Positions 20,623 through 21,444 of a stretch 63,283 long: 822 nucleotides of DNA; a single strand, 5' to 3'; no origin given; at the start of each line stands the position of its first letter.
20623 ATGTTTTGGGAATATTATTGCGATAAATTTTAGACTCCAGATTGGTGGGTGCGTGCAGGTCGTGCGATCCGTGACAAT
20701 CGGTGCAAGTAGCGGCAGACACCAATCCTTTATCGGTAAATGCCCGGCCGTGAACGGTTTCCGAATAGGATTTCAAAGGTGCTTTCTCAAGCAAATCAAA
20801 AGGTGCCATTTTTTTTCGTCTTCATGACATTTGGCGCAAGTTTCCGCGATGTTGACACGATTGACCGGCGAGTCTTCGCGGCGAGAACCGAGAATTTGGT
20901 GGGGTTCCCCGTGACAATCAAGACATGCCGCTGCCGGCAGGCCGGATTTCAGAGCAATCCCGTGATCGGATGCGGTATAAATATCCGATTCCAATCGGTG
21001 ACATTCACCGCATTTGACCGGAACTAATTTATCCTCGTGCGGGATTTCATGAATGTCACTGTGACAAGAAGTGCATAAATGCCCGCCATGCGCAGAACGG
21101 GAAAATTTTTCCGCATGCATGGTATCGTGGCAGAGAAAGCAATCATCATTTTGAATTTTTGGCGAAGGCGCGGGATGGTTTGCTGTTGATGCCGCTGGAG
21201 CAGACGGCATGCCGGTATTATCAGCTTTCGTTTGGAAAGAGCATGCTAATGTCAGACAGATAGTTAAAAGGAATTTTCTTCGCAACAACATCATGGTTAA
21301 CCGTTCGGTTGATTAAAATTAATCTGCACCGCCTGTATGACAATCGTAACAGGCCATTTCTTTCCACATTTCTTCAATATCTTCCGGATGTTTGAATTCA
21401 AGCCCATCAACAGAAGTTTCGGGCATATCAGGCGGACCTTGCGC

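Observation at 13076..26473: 13.4-kb co-directional multihaem cluster that could form a complete quinone-pool-to-outer-membrane electron conduit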

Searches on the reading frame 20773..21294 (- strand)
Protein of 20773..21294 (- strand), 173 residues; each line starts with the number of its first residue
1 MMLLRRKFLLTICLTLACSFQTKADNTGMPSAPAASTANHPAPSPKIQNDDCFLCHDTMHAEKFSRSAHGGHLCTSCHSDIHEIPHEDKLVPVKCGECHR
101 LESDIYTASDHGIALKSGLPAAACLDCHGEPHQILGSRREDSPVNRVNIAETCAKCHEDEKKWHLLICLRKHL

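Call 4: search_protein_families(library=pfam, proteins=[window:20773-21294:-], max_evalue=0.01)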
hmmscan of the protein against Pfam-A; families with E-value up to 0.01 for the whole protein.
window:20773-21294:- (173 aa): 4 families
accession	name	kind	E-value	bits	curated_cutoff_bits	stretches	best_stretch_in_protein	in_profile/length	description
PF14522.11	Cytochrome_C7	-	1.5e-07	31.6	24.8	1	117-163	11-54/67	Cytochrome c7 and related cytochrome c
PF14537.11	Cytochrom_c3_2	-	1.4e-05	25.9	25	1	93-170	7-76/79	Cytochrome c3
PF09699.15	Paired_CXXCH_1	-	0.00088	19.4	20.6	0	47-80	4-38/41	Doubled CXXCH motif (Paired_CXXCH_1)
PF22113.1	Mtrc-MtrF_II-IV_dom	-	0.0018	18.2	30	0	47-159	4-129/176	Outer membrane cytochrome MtrC/MtrF-like, domains II/IV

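Call 5: search_protein_families(library=ncbifam, proteins=[window:20773-21294:-], max_evalue=0.01)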
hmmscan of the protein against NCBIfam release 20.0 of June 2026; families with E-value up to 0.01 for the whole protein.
window:20773-21294:- (173 aa): 1 family
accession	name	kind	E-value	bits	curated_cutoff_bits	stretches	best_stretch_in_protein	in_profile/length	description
TIGR03508.1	decahem_SO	subfamily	5.6e-10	39.1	192.2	1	36-161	57-178/258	DmsE family decaheme c-type cytochrome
